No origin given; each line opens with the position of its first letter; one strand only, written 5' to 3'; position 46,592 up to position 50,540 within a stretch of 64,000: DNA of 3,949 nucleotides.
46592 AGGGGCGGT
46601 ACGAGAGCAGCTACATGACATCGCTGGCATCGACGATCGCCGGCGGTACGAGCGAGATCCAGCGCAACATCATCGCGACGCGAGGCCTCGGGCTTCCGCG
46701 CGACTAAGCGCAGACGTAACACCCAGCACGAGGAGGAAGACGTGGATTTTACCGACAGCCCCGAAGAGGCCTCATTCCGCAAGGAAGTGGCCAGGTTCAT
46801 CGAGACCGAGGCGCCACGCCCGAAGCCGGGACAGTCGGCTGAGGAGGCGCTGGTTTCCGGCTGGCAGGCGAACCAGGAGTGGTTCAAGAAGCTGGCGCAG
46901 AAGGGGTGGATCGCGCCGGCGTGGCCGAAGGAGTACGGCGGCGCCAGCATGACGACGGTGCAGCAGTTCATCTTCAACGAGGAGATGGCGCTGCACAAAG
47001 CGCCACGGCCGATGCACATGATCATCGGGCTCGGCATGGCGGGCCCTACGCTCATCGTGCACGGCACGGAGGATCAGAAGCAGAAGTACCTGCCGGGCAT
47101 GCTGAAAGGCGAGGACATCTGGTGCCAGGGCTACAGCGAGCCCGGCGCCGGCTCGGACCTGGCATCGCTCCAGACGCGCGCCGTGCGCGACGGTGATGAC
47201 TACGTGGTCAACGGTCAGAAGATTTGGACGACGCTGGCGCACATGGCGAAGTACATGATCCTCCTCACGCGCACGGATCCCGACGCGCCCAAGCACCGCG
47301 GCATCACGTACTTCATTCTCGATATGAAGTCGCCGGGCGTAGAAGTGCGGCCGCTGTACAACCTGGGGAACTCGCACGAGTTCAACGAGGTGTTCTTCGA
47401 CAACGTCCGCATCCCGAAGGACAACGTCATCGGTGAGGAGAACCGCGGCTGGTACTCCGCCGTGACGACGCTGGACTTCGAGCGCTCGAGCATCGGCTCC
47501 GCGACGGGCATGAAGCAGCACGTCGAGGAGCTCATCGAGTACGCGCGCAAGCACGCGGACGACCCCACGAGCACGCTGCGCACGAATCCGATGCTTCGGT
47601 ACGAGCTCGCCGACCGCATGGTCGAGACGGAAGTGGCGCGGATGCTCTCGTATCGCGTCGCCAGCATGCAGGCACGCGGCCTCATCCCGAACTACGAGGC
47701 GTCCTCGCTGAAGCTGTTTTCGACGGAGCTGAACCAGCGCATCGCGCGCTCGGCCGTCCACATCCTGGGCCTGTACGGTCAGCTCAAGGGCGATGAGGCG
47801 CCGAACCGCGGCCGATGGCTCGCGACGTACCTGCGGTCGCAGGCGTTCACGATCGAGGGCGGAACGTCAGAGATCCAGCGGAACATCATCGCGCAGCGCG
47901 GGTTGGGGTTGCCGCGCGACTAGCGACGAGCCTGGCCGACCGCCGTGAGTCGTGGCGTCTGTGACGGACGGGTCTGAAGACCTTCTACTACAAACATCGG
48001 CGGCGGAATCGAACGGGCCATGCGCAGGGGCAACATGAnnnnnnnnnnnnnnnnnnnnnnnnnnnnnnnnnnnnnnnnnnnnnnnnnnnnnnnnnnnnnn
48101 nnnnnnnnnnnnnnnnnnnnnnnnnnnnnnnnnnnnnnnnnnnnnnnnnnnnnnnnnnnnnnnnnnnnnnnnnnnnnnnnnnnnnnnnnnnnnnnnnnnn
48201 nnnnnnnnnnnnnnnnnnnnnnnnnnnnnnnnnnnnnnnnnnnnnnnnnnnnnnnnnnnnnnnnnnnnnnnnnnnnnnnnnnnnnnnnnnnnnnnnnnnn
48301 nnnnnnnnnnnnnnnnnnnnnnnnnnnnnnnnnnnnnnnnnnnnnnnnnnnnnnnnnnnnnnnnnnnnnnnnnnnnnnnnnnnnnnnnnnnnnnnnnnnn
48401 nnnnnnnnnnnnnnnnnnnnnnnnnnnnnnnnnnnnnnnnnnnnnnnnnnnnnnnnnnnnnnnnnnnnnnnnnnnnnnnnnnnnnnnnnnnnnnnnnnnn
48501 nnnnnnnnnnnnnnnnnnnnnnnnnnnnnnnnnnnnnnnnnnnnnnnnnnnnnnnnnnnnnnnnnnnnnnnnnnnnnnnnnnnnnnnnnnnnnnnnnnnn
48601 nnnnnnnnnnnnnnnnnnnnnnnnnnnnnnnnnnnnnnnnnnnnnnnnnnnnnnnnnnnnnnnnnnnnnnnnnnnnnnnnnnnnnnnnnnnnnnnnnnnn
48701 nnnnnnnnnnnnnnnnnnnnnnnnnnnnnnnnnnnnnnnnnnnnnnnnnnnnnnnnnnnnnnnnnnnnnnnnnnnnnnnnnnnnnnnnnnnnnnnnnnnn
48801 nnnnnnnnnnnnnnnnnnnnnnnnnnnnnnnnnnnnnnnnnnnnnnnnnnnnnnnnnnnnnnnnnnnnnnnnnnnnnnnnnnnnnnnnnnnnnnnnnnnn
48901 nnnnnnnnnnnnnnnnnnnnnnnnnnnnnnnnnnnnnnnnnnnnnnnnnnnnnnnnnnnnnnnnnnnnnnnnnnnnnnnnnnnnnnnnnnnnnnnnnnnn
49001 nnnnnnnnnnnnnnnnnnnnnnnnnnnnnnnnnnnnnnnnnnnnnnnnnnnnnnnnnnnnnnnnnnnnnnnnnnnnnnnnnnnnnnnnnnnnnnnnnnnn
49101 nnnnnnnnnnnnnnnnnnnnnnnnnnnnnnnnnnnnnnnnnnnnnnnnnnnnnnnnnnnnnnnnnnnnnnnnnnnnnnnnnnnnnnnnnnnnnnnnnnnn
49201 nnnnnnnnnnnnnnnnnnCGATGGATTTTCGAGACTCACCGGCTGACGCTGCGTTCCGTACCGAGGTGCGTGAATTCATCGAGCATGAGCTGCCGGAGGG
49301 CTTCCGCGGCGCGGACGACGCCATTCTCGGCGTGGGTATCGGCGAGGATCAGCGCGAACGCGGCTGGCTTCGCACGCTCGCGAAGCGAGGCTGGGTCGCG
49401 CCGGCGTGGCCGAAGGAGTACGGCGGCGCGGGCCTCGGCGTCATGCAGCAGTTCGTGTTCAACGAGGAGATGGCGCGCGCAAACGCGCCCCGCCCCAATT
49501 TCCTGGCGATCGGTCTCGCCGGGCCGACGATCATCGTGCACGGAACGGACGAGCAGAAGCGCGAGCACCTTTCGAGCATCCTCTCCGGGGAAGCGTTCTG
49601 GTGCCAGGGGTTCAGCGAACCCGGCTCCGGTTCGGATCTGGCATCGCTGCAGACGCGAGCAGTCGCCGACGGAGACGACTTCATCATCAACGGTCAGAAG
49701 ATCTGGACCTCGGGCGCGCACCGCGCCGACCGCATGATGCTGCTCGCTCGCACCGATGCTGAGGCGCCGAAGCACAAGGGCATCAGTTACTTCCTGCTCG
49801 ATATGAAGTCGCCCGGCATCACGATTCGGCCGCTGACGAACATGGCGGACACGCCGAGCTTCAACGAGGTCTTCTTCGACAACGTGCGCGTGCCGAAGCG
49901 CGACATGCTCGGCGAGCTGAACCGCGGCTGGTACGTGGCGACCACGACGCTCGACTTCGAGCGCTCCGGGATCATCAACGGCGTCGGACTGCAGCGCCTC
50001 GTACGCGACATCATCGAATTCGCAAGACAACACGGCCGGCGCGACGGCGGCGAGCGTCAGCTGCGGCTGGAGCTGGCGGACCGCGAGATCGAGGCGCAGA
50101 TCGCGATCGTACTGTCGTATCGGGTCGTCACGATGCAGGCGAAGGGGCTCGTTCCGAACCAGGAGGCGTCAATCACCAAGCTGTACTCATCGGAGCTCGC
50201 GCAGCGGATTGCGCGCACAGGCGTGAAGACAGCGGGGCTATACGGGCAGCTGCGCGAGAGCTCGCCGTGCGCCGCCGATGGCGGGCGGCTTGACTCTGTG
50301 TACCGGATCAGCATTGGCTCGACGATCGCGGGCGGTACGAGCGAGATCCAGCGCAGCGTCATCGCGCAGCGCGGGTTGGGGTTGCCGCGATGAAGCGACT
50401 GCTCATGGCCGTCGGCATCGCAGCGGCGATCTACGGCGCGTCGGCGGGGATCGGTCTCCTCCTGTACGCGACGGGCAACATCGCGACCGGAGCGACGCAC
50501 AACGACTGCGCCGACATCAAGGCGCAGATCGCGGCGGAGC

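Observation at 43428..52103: TetR-controlled tandem array of five paralogous acyl-CoA dehydrogenases in different states of decay, plus a sixth divergent ACAD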

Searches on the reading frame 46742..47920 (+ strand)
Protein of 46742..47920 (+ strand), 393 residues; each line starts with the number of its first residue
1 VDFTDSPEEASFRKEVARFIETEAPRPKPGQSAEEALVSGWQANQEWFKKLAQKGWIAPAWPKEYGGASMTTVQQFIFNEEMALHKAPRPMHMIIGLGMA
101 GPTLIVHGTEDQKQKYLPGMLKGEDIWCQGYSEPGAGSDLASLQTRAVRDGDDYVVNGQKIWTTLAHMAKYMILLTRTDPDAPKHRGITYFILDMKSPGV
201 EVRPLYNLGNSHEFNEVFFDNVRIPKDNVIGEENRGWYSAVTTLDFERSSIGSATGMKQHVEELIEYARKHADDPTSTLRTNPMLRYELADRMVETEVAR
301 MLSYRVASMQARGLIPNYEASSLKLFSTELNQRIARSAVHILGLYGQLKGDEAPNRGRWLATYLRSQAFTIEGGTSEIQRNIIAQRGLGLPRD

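Call 12: search_protein_families(library=pfam, proteins=[window:46742-47920:+])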
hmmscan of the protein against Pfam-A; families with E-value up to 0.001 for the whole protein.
window:46742-47920:+ (393 aa): 3 families
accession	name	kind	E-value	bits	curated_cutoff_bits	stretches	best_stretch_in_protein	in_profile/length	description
PF00441.29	Acyl-CoA_dh_1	-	4.6e-29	101.9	22.4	1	234-387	1-149/150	Acyl-CoA dehydrogenase, C-terminal domain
PF02770.24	Acyl-CoA_dh_M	-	4.2e-24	85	33.3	1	128-222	1-97/97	Acyl-CoA dehydrogenase, middle domain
PF02771.21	Acyl-CoA_dh_N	-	5.7e-22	78.7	22.9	1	6-124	1-113/113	Acyl-CoA dehydrogenase, N-terminal domain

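Call 35: search_solved_structures(query=window:46742-47920:+, max_evalue=1e-20)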
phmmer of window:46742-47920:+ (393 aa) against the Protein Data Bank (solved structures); distinct sequences matched with E-value up to 1e-20: 62 (the best 60 are shown).
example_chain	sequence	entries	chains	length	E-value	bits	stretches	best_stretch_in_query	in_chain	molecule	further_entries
4x28_A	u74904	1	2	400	9.2e-66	225.6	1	5-392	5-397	Acyl-CoA dehydrogenase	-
6wy9_A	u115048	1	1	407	6.7e-65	222.8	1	24-392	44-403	Acyl-CoA dehydrogenase domain protein Tcur3483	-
6wy8_B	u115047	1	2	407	9.2e-65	222.3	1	24-392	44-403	Acyl-CoA dehydrogenase domain protein Tcur3483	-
8i4p_A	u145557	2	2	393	1.5e-47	165.7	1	44-386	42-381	Acyl-CoA dehydrogenase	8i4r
7w0j_A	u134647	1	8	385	1.5e-47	165.7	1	44-386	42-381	Acyl-CoA dehydrogenase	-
2pg0_A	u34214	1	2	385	8.8e-43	150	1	45-385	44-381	Acyl-CoA dehydrogenase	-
6fah_C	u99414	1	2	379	3.1e-42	148.1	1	39-384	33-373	Caffeyl-CoA reductase-Etf complex subunit CarC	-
5ol2_C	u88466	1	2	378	1.8e-41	145.7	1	46-385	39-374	Acyl-CoA dehydrogenase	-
1egc_A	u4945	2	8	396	2.5e-41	145.2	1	56-386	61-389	MEDIUM CHAIN ACYL-COA DEHYDROGENASE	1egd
5lnx_A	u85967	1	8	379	4.2e-41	144.4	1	46-388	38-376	Acyl-CoA dehydrogenase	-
1ukw_A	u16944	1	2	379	2.9e-40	141.7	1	48-386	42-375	acyl-CoA dehydrogenase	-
4p13_A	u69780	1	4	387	5.1e-40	140.9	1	56-386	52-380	Medium-chain specific acyl-CoA dehydrogenase, mitochondrial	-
3pfd_A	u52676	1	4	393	1.2e-39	139.6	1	45-383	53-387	Acyl-CoA dehydrogenase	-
1udy_A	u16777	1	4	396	1.6e-39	139.3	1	53-389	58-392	Acyl-CoA dehydrogenase, medium-chain specific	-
3mdd_A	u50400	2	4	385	1.7e-39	139.2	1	53-389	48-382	MEDIUM CHAIN ACYL-COA DEHYDROGENASE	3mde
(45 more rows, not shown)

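Call 37: search_protein_families(library=ncbifam, proteins=[window:46742-47920:+], max_evalue=0.01)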
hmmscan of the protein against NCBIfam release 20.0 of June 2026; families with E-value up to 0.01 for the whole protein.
window:46742-47920:+ (393 aa): 19 families
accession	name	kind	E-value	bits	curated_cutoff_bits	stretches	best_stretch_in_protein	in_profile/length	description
TIGR03204.1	pimC_large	equivalog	9e-86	288.2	623.85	1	4-390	3-395/395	pimeloyl-CoA dehydrogenase large subunit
NF042972.1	AcrlCoAredClosAcrC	equivalog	2.4e-51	174.6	640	1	1-386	1-375/378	acryloyl-CoA reductase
NF045552.1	GlutCoADH_Des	equivalog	9.2e-43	146.9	470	1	1-390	1-382/387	glutaryl-CoA dehydrogenase Acd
NF043006.1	CyhCrbnylCoADH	equivalog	6.4e-41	140.6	650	1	43-385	36-373/380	cyclohexane-1-carbonyl-CoA dehydrogenase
NF045652.1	ProlPCPDhRedW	equivalog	4.4e-38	131.1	650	1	11-390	6-375/376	L-prolyl-[peptidyl-carrier protein] dehydrogenase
NF008997.0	PRK12341.1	equivalog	9.8e-36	123.6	537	1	42-380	37-369/382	acyl-CoA dehydrogenase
TIGR03207.1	cyc_hxne_CoA_dh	equivalog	1.4e-35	122.7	575.35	1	44-385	34-369/372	cyclohexanecarboxyl-CoA dehydrogenase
NF053553.1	prodigi_MBC_PigA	equivalog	2.8e-34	118.9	500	1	31-389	26-380/381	prodigiosin MBC biosynthesis dehydrogenase PigA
NF042439.1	SulpropCoADesulf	equivalog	1.1e-32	113.2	600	1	48-389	30-372/379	3-sulfinopropanoyl-CoA desulfinase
NF002885.1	PRK03354.1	equivalog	1.4e-31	109.9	540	1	45-346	40-338/378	crotonobetainyl-CoA dehydrogenase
NF058590.1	AcCoDHFadEBacil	equivalog_domain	2.7e-31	108.8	600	1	41-313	52-323/586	acyl-CoA dehydrogenase FadE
NF007000.1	PRK09463.1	subfamily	5.4e-17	61.4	600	1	45-269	76-321/726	acyl-CoA dehydrogenase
NF052270.1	Staph_DH_FadE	equivalog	3.5e-15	55.7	600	1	74-332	85-344/400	acyl-CoA dehydrogenase FadE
TIGR03203.1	pimD_small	equivalog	7.8e-14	51.5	652.7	1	40-304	37-297/378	pimeloyl-CoA dehydrogenase small subunit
NF009586.0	PRK13026.1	subfamily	9e-14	50.7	608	1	46-249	112-333/777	acyl-CoA dehydrogenase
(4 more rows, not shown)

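Call 47: find_related_loci(query=window:46742-47920:+, collection=genome_contigs, flank=7000)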
Query window:46742-47920:+ (393 aa) in genome_contigs; peptide patterns used: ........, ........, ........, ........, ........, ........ (x = any residue, [..] = any of these).
599 stretches matched a pattern (row limit reached: there are more); 542 encode a relative of the query (tblastn E <= 1e-3); the best 80 are kept; 80 distinct loci.
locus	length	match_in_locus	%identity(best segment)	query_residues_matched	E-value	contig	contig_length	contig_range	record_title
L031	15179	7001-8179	92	1-393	0e+0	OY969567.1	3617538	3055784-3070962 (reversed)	MAG: uncultured Chloroflexia bacterium isolate MFD01561.bin.c.1 genome assembly, chromosome: 1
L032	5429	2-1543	91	1-393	0e+0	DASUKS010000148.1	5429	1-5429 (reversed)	MAG TPA_asm: Dehalococcoidia bacterium isolate SMAG_U1522 k141_1639061, whole genome shotgun sequence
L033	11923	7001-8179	91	1-393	0e+0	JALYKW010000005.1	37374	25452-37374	MAG: Chloroflexota bacterium isolate AFD bin23 SD1484-86_k127_2045972, whole genome shotgun sequence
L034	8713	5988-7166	91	1-393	0e+0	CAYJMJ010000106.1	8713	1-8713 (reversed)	MAG TPA_asm: uncultured Dehalococcoidia bacterium isolate ERP124720_co1_29 genome assembly, contig: NODE_9170_length_871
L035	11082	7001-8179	91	1-393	0e+0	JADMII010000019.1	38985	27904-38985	MAG: Dehalococcoidia bacterium isolate MAG008 NODE_692_length_38985_cov_17.978603, whole genome shotgun sequence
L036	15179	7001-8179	91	1-393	0e+0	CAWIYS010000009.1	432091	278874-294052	MAG: uncultured Chloroflexia bacterium isolate MFD05942.bin.2.242 genome assembly, contig: contig_32167, whole genome sh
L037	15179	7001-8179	90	1-393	0e+0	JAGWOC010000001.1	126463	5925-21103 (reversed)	MAG: Chloroflexota bacterium isolate REEB247 contig-150_139, whole genome shotgun sequence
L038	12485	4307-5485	91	1-393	0e+0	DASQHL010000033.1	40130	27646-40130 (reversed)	MAG TPA_asm: Dehalococcoidia bacterium isolate SMAG_U11832 k141_6486, whole genome shotgun sequence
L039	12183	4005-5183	90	1-393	0e+0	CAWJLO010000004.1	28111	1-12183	MAG: uncultured Chloroflexia bacterium isolate MFD02416.bin.1.78 genome assembly, contig: contig_104676, whole genome sh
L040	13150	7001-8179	90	1-393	0e+0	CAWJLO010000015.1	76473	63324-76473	MAG: uncultured Chloroflexia bacterium isolate MFD02416.bin.1.78 genome assembly, contig: contig_36152, whole genome sho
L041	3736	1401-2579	90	1-393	0e+0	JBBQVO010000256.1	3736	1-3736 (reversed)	MAG: Dehalococcoidia bacterium isolate Co_metawrap_2001 Cmw_2001_k141_12812165_length_3736_cov_5.8771, whole genome shot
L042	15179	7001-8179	90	1-393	0e+0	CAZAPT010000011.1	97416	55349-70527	MAG TPA_asm: uncultured Dehalococcoidia bacterium isolate binchicken_co185_280 genome assembly, contig: NODE_283_length_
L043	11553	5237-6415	89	1-393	0e+0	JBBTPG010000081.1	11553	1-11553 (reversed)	MAG: Chloroflexota bacterium isolate H52-bin102_1 H52_bin102_1_000000000081, whole genome shotgun sequence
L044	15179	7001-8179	88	1-393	0e+0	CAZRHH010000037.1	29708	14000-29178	MAG TPA_asm: uncultured Dehalococcoidia bacterium isolate SRP136066_co1_29 genome assembly, contig: NODE_1269_length_297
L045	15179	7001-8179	89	1-393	0e+0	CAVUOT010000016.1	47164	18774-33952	MAG: uncultured Chloroflexia bacterium isolate MFD05942.bin.2.347 genome assembly, contig: contig_94123, whole genome sh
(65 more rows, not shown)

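Call 48: search_solved_structures(query=window:46742-47920:+, max_evalue=1e-60, show_alignments=2)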
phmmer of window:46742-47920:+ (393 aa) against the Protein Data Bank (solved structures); distinct sequences matched with E-value up to 1e-60: 3.
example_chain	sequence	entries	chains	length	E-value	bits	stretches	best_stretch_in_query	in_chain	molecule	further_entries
4x28_A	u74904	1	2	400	9.2e-66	225.6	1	5-392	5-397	Acyl-CoA dehydrogenase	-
6wy9_A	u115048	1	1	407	6.7e-65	222.8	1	24-392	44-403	Acyl-CoA dehydrogenase domain protein Tcur3483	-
6wy8_B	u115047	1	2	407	9.2e-65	222.3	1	24-392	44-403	Acyl-CoA dehydrogenase domain protein Tcur3483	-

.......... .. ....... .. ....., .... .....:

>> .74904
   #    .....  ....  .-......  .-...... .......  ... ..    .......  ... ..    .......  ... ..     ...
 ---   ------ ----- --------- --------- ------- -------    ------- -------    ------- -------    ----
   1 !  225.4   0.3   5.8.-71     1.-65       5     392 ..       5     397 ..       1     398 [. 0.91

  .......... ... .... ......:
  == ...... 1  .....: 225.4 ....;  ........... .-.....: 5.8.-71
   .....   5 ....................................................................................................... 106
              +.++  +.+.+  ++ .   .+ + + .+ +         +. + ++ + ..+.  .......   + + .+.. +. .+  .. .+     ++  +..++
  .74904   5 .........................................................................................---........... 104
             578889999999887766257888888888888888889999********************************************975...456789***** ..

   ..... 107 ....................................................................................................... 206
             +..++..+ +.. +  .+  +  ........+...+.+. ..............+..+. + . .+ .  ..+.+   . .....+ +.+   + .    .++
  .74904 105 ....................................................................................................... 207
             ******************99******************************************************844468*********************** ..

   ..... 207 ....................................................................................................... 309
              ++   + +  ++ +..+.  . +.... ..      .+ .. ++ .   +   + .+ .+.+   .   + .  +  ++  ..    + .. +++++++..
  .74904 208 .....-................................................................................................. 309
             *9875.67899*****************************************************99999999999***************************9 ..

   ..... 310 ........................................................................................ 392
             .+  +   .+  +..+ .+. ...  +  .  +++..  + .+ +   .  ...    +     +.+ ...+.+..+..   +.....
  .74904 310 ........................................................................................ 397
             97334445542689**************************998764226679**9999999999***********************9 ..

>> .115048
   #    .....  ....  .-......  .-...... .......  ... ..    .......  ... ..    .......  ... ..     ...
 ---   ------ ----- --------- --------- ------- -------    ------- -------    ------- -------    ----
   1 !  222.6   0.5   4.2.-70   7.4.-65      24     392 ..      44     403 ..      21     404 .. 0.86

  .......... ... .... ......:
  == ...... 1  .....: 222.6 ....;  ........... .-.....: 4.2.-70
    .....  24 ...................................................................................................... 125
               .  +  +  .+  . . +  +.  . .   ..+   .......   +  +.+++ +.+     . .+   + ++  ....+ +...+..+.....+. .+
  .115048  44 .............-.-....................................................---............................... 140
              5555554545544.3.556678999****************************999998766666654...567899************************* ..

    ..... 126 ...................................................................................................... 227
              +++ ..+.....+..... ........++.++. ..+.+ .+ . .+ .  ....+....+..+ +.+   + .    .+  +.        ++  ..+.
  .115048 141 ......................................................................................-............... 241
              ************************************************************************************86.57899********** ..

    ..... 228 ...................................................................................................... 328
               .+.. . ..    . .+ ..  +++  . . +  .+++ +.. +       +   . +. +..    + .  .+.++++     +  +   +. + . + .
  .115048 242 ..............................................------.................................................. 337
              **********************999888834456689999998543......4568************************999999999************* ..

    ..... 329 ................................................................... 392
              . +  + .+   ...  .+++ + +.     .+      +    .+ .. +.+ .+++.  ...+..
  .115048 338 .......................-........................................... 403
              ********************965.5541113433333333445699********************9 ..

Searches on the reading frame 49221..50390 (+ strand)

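Call 12: search_protein_families(library=pfam, proteins=[window:49221-50390:+])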
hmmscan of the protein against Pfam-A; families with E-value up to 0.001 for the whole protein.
window:49221-50390:+ (390 aa): 3 families
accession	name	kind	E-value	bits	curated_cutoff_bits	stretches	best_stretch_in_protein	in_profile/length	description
PF00441.29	Acyl-CoA_dh_1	-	1.4e-22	80.8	22.4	1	234-385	1-149/150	Acyl-CoA dehydrogenase, C-terminal domain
PF02770.24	Acyl-CoA_dh_M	-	1.9e-22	79.6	33.3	1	128-222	1-97/97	Acyl-CoA dehydrogenase, middle domain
PF02771.21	Acyl-CoA_dh_N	-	3.7e-19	69.6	22.9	1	9-124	4-113/113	Acyl-CoA dehydrogenase, N-terminal domain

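Call 37: search_protein_families(library=ncbifam, proteins=[window:49221-50390:+], max_evalue=0.01)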
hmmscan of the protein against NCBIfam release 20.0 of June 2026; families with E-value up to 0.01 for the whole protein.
window:49221-50390:+ (390 aa): 19 families
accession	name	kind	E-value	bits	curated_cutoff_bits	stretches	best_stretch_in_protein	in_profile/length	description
TIGR03204.1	pimC_large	equivalog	5e-78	262.7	623.85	1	8-388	7-395/395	pimeloyl-CoA dehydrogenase large subunit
NF042972.1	AcrlCoAredClosAcrC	equivalog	2.6e-45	154.7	640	1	1-384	1-375/378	acryloyl-CoA reductase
TIGR03207.1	cyc_hxne_CoA_dh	equivalog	1.8e-40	138.8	575.35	1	44-383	32-369/372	cyclohexanecarboxyl-CoA dehydrogenase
NF045552.1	GlutCoADH_Des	equivalog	8e-38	130.6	470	1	50-387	43-381/387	glutaryl-CoA dehydrogenase Acd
NF045652.1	ProlPCPDhRedW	equivalog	3.4e-34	118.3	650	1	11-388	6-375/376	L-prolyl-[peptidyl-carrier protein] dehydrogenase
NF008997.0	PRK12341.1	equivalog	1.2e-32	113.5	537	1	2-377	2-368/382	acyl-CoA dehydrogenase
NF053553.1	prodigi_MBC_PigA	equivalog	4.6e-31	108.3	500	1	52-387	44-380/381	prodigiosin MBC biosynthesis dehydrogenase PigA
NF043006.1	CyhCrbnylCoADH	equivalog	3.8e-30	105.1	650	1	57-383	48-373/380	cyclohexane-1-carbonyl-CoA dehydrogenase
NF042439.1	SulpropCoADesulf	equivalog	5.6e-28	97.7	600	1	51-387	31-372/379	3-sulfinopropanoyl-CoA desulfinase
NF058590.1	AcCoDHFadEBacil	equivalog_domain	9.7e-28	97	600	1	50-254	59-263/586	acyl-CoA dehydrogenase FadE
NF002885.1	PRK03354.1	equivalog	5.4e-26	91.5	540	1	47-377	40-365/378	crotonobetainyl-CoA dehydrogenase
NF052270.1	Staph_DH_FadE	equivalog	4.8e-20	71.7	600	1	95-330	106-346/400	acyl-CoA dehydrogenase FadE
TIGR03203.1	pimD_small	equivalog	9.1e-12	44.7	652.7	1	52-225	45-217/378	pimeloyl-CoA dehydrogenase small subunit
TIGR04022.1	sulfur_SfnB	equivalog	2.6e-09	36.5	430.9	1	54-230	43-215/391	SfnB family sulfur acquisition oxidoreductase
NF037942.1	ac_ACP_DH_MbtN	equivalog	6.3e-07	28.5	700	1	112-345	96-332/376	mycobactin biosynthesis acyl-ACP dehydrogenase MbtN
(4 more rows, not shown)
